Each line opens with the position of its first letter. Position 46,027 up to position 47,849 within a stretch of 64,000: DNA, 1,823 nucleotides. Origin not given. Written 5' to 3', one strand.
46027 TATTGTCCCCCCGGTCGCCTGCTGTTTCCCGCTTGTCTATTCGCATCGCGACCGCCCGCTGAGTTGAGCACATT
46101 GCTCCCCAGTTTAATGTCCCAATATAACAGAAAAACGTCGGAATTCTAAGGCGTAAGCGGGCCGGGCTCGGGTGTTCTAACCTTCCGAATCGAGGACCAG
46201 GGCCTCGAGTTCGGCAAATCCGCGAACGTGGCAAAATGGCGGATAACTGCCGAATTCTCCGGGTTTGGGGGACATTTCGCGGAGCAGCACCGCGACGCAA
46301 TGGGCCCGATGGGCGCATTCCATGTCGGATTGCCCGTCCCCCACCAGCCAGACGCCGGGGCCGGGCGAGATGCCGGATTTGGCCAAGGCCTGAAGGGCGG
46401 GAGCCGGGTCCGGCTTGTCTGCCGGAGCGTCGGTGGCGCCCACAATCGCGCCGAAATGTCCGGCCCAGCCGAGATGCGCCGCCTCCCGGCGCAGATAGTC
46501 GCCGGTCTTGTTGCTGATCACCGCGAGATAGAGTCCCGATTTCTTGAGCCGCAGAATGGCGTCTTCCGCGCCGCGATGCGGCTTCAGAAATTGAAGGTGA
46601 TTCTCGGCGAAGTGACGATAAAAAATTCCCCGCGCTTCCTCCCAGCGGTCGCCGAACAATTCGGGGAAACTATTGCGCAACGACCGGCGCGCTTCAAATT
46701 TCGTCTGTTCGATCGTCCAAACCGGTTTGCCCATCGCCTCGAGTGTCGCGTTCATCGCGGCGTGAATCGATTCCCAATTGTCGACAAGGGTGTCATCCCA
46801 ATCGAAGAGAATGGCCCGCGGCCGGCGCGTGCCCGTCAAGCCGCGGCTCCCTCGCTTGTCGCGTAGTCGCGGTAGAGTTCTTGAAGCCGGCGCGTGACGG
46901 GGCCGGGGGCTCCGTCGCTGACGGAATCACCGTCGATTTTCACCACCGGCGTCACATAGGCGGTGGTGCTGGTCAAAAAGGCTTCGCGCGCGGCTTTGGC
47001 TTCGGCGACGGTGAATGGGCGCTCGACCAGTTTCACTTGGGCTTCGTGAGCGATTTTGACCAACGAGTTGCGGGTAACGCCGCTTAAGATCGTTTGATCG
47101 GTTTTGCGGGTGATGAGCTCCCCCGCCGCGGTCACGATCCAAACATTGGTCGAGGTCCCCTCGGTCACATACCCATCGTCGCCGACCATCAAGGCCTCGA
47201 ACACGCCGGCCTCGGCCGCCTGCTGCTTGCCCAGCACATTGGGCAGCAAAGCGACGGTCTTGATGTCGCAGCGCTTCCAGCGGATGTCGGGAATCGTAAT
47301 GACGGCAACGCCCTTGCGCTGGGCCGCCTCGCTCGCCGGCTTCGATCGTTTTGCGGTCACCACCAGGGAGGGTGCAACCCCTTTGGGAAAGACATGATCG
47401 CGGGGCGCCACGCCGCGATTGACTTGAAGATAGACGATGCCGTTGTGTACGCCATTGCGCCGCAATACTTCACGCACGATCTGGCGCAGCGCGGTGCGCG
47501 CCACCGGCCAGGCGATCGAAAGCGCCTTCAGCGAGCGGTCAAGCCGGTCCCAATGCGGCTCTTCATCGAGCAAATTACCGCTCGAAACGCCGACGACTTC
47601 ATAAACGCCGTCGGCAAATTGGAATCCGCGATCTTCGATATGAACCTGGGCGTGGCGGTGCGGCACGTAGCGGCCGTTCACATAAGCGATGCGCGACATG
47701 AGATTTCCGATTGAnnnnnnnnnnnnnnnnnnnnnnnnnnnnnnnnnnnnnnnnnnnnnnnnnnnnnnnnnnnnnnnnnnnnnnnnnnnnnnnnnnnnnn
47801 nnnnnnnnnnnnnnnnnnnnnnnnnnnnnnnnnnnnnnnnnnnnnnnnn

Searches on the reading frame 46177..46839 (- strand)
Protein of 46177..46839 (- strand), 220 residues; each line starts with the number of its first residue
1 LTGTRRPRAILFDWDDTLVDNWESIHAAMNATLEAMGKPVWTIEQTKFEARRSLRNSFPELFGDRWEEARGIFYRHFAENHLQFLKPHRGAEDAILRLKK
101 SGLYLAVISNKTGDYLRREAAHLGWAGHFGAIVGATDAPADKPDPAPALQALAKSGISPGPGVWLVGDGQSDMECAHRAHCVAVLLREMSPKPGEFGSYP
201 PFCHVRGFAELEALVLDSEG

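Call 51: search_protein_families(library=pfam, proteins=[window:46177-46839:-], max_evalue=0.001)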
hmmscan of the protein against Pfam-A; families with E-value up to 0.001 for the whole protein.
window:46177-46839:- (220 aa): 4 families
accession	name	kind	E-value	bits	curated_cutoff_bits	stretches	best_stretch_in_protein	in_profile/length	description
PF13419.12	HAD_2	-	2.2e-30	106.5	23.8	1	10-183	1-175/178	Haloacid dehalogenase-like hydrolase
PF00702.32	Hydrolase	-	2.8e-17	64.2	26.4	1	8-179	2-190/191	haloacid dehalogenase-like hydrolase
PF12710.13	HAD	-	2.9e-11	44.6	27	1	10-177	1-189/189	haloacid dehalogenase-like hydrolase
PF13242.12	Hydrolase_like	-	0.00074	19.8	22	0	141-187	3-49/75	HAD-hyrolase-like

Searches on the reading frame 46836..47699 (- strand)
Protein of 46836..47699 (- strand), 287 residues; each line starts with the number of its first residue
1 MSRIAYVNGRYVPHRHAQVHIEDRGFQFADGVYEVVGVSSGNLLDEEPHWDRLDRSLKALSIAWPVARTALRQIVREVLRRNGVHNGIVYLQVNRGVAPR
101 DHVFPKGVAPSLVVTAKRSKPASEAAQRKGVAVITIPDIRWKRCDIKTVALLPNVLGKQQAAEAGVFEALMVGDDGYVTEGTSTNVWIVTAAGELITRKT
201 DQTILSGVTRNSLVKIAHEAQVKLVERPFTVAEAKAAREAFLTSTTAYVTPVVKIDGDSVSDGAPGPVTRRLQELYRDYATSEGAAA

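Call 51: search_protein_families(library=pfam, proteins=[window:46836-47699:-], max_evalue=0.001)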
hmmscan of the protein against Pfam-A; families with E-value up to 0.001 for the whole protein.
window:46836-47699:- (287 aa): 1 family
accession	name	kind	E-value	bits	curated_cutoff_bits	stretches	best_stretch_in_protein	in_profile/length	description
PF01063.24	Aminotran_4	-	1.9e-50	172.2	28.5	1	31-255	1-223/223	Amino-transferase class IV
